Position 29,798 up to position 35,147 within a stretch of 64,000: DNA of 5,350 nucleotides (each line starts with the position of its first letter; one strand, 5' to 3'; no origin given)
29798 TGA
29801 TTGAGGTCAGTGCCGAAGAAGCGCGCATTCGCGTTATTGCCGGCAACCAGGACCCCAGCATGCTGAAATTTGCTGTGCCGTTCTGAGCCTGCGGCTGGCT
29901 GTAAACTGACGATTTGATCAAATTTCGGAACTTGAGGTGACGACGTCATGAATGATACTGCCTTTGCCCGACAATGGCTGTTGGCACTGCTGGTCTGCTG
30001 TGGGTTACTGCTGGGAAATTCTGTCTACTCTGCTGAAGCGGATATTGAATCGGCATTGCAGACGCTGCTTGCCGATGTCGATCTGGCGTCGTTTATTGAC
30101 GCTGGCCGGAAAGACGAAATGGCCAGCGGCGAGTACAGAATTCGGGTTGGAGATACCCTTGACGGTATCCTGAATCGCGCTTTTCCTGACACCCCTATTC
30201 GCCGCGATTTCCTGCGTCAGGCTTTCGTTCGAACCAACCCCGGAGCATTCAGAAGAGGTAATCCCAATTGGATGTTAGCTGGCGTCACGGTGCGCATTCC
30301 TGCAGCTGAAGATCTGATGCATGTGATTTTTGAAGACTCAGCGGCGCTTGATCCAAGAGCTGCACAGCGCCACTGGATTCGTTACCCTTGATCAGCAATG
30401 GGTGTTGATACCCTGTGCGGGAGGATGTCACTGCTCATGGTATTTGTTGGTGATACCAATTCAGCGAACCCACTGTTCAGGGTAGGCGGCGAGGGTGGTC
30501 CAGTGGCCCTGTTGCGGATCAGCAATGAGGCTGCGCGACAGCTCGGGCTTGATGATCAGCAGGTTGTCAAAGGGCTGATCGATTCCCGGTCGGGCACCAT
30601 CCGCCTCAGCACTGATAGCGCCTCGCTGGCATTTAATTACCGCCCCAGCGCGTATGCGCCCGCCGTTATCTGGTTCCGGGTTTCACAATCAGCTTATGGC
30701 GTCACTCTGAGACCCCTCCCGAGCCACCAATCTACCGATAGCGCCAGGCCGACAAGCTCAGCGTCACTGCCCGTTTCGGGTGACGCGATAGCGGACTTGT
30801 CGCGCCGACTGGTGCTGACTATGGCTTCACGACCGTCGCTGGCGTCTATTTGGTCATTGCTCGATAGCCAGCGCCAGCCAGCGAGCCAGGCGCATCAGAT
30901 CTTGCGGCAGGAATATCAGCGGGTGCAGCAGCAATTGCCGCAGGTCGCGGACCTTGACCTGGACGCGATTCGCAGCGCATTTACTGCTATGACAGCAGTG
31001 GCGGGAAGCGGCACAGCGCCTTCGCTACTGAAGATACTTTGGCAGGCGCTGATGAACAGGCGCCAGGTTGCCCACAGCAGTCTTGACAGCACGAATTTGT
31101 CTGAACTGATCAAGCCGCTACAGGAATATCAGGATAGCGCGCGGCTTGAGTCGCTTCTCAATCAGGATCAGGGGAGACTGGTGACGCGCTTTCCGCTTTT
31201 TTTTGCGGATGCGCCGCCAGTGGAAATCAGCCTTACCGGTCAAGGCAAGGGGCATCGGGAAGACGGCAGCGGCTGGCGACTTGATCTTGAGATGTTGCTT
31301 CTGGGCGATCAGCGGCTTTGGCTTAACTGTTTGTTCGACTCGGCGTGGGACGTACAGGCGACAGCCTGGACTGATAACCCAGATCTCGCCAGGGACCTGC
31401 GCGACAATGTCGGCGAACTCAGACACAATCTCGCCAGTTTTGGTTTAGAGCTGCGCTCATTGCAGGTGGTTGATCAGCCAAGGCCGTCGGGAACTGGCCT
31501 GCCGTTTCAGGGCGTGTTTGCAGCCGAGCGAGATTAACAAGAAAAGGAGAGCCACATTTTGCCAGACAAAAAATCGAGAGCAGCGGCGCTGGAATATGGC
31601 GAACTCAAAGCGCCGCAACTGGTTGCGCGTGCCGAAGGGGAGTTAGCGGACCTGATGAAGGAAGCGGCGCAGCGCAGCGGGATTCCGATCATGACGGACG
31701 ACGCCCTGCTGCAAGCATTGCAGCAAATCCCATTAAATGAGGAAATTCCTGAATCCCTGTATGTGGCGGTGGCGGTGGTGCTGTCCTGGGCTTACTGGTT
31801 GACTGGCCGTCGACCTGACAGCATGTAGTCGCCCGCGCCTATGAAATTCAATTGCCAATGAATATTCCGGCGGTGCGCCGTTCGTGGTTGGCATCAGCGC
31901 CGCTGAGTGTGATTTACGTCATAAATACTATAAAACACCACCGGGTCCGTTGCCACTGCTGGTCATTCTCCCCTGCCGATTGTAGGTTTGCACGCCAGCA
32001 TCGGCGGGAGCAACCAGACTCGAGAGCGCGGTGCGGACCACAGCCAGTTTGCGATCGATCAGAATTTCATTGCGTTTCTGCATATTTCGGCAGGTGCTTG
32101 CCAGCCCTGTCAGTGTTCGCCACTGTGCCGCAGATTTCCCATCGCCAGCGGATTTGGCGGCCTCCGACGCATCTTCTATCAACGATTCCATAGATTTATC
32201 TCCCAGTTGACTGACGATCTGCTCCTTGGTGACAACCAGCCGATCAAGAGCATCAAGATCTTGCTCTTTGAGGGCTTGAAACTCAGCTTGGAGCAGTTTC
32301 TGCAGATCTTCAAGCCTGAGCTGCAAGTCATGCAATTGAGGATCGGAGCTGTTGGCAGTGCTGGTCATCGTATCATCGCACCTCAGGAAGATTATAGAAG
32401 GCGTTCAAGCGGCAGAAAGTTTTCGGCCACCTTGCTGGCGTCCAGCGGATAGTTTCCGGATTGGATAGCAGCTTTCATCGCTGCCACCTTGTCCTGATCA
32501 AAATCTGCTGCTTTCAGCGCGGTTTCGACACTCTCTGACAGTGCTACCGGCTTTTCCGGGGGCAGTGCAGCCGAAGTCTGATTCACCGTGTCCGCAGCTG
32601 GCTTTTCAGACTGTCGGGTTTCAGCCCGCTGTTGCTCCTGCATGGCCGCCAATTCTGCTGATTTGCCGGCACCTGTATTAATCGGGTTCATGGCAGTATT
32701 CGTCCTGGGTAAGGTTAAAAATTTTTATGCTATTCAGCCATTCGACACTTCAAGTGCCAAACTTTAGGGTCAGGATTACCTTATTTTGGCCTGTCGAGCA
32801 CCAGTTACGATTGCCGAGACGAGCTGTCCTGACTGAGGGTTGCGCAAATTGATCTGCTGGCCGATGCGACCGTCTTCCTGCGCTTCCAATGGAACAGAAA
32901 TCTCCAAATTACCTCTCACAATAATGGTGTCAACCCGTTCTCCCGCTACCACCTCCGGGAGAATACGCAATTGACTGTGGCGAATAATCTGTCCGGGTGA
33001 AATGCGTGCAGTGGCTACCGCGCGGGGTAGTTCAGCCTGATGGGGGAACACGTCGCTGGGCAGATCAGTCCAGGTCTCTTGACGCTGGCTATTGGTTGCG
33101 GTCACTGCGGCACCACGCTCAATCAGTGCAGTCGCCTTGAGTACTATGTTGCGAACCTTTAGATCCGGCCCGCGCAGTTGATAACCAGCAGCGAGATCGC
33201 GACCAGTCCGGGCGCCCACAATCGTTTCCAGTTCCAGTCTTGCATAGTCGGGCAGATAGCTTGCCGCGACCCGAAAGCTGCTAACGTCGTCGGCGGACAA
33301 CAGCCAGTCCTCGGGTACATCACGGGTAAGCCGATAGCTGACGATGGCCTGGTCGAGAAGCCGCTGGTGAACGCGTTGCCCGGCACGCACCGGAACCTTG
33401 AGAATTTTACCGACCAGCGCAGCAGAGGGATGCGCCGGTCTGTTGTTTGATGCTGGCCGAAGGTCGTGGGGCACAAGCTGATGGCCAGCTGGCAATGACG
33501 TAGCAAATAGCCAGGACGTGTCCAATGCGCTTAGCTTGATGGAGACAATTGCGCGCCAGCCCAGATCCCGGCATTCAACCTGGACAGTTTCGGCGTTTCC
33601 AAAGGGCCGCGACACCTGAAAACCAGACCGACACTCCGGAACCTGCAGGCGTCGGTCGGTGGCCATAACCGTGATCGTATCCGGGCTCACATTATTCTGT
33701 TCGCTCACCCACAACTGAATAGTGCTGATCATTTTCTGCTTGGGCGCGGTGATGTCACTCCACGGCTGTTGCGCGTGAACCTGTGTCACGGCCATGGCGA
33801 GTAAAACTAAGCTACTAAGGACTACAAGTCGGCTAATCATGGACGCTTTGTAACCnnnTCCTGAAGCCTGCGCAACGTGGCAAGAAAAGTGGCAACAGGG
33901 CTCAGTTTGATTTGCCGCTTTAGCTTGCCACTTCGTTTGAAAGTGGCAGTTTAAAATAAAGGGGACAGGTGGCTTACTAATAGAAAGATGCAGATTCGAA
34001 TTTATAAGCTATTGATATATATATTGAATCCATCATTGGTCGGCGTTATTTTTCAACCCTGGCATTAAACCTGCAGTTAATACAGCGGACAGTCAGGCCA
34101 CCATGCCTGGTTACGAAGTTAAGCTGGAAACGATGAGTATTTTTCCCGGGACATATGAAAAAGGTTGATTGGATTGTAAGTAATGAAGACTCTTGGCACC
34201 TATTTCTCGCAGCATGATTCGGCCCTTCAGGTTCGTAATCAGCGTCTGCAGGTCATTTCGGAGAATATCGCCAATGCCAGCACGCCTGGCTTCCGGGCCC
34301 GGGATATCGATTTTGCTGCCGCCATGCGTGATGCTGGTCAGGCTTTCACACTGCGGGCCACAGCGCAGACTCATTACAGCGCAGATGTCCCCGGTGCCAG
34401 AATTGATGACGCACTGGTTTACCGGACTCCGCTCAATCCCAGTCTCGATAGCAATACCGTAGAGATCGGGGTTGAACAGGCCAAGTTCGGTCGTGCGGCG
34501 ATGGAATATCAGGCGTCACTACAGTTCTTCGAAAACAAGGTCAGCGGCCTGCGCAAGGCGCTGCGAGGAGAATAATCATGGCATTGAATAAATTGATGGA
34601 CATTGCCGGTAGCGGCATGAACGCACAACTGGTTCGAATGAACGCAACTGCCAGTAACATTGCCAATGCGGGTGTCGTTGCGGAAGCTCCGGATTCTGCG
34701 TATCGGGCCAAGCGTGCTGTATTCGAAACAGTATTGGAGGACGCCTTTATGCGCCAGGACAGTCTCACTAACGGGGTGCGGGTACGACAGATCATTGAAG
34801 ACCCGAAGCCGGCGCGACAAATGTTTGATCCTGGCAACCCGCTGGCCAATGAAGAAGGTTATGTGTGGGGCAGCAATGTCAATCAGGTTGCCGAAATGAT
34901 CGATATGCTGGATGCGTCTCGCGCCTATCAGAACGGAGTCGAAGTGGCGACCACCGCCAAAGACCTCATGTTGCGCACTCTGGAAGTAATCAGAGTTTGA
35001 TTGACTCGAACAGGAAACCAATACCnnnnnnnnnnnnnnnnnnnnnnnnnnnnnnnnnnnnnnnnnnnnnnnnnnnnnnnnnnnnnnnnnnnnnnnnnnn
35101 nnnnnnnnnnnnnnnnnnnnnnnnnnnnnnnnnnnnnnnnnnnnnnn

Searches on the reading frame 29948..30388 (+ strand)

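Call 28: search_protein_families(library=ncbifam, proteins=[window:29948-30388:+], max_evalue=0.00001)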
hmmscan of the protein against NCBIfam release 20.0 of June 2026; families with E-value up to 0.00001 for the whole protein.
window:29948-30388:+ (147 aa): 1 family
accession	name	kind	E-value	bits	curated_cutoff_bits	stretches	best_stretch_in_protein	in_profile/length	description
TIGR03505.1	FimV_core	subfamily_domain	8.8e-07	28.7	43.45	1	69-127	1-59/74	FimV/HubP family polar landmark protein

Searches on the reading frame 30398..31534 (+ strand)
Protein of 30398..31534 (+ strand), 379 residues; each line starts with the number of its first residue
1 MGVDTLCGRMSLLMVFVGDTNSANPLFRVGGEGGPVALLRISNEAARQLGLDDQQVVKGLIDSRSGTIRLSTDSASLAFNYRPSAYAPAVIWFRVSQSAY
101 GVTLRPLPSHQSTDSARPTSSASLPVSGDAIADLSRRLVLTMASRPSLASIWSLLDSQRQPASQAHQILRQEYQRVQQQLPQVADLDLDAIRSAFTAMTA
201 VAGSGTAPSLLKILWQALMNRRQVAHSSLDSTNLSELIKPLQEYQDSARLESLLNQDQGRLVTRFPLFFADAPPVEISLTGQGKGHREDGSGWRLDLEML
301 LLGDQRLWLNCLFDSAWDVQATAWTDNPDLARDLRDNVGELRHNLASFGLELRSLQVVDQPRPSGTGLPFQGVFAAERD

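Call 28: search_protein_families(library=ncbifam, proteins=[window:30398-31534:+], max_evalue=0.00001)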
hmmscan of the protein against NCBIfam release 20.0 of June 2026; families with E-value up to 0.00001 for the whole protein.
window:30398-31534:+ (379 aa): 0 families

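Call 31: search_protein_families(library=pfam, proteins=[window:30398-31534:+], max_evalue=0.001)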
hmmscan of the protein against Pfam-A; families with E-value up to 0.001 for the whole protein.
window:30398-31534:+ (379 aa): 1 family
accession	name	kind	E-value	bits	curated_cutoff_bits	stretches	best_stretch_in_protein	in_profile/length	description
PF02120.21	Flg_hook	-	0.00036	20.7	29.8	0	318-363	37-82/85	Flagellar hook-length control protein FliK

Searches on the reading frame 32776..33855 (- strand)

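Call 28: search_protein_families(library=ncbifam, proteins=[window:32776-33855:-], max_evalue=0.00001)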
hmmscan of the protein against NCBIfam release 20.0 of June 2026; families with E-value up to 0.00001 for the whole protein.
window:32776-33855:- (359 aa): 1 family
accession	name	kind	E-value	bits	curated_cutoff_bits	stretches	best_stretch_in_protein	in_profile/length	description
TIGR03170.1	flgA_cterm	equivalog_domain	3.5e-30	104.7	54.65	1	236-358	13-136/137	flagellar basal body P-ring formation chaperone FlgA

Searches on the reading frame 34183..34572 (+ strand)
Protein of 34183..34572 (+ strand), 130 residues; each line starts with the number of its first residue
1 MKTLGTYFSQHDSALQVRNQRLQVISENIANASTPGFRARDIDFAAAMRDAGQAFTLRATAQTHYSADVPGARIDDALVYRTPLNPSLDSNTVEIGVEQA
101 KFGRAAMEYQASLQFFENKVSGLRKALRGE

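Call 28: search_protein_families(library=ncbifam, proteins=[window:34183-34572:+], max_evalue=0.00001)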
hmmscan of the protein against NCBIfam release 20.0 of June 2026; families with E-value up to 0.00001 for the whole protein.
window:34183-34572:+ (130 aa): 16 families
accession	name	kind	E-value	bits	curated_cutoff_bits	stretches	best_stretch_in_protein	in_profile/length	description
NF009328.0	PRK12685.1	equivalog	5.2e-29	101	169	1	9-129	10-115/116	flagellar basal body rod protein FlgB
NF009263.0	PRK12620.1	equivalog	5.5e-28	97.6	158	1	4-129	5-132/133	flagellar basal body rod protein FlgB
TIGR01396.1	FlgB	equivalog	7e-26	91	59.05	1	8-128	5-131/131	flagellar basal body rod protein FlgB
NF009262.0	PRK12619.1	equivalog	3e-25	89.1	183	1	4-130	5-130/130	flagellar basal body rod protein FlgB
NF005527.0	PRK07182.1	equivalog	7.2e-25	87.7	211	2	78-129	96-147/148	flagellar basal body rod protein FlgB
NF009266.0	PRK12623.1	equivalog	3.5e-11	43.1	144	1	13-128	18-131/133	flagellar basal body rod protein FlgB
NF004654.1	PRK06004.1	equivalog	4.1e-11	43.9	142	1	15-128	6-125/126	flagellar basal body rod protein FlgB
NF009270.0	PRK12627.1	equivalog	1.2e-10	41.9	128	1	19-127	19-125/128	FlgB family protein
NF004653.1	PRK06003.1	equivalog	8e-10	39.2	153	1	19-108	18-105/126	flagellar basal body rod protein FlgB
NF009275.1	PRK12632.1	equivalog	1.6e-09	38.2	170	1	11-119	11-117/130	flagellar basal body rod protein FlgC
TIGR03506.1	FlgEFG_subfam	subfamily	2.6e-09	37.3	70.25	1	13-54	8-49/351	flagellar hook-basal body complex protein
NF005286.1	PRK06803.1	equivalog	3.5e-08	33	467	1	8-56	3-50/402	flagellar hook protein FlgE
NF009264.0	PRK12621.1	equivalog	3.7e-08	33.8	163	1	14-126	15-130/136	flagellar basal body rod protein FlgB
TIGR02490.1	flgF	equivalog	1.3e-07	31.5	178.5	1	13-54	6-47/218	flagellar basal-body rod protein FlgF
NF005280.0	PRK06797.1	equivalog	5.2e-07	30.3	106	1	21-63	18-59/135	flagellar basal body rod protein FlgB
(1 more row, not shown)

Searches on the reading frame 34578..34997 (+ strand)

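Call 28: search_protein_families(library=ncbifam, proteins=[window:34578-34997:+], max_evalue=0.00001)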
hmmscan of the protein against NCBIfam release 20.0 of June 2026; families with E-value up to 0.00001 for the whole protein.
window:34578-34997:+ (140 aa): 10 families
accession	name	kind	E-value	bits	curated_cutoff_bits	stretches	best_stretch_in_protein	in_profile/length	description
TIGR01395.1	FlgC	equivalog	1.4e-43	148.5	102.1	1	6-139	3-137/137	flagellar basal body rod protein FlgC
NF009275.1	PRK12632.1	equivalog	1.5e-18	67.4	170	1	4-138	5-128/130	flagellar basal body rod protein FlgC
TIGR03506.1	FlgEFG_subfam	subfamily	5e-12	46.2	70.25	1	7-72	3-62/351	flagellar hook-basal body complex protein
TIGR02488.1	flgG_G_neg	equivalog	5.3e-11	42.5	252.75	0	93-134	214-254/259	flagellar basal-body rod protein FlgG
TIGR02490.1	flgF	equivalog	4.6e-07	29.6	178.5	0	92-118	192-218/218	flagellar basal-body rod protein FlgF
NF009282.1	PRK12642.1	equivalog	6.2e-07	29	242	0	90-123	189-222/239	flagellar basal-body rod protein FlgF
NF004243.1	PRK05682.2-2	equivalog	1.8e-06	27.3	801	0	1-33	1-33/420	flagellar hook protein FlgE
NF009280.2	PRK12640.1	subfamily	2e-06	27.5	210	1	91-136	196-241/246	flagellar basal body rod protein FlgF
TIGR02492.1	flgK_ends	equivalog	3.6e-06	26.6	170.75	0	6-72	2-60/437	flagellar hook-associated protein FlgK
NF005286.1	PRK06803.1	equivalog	3.6e-06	26.4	467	0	93-132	357-396/402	flagellar hook protein FlgE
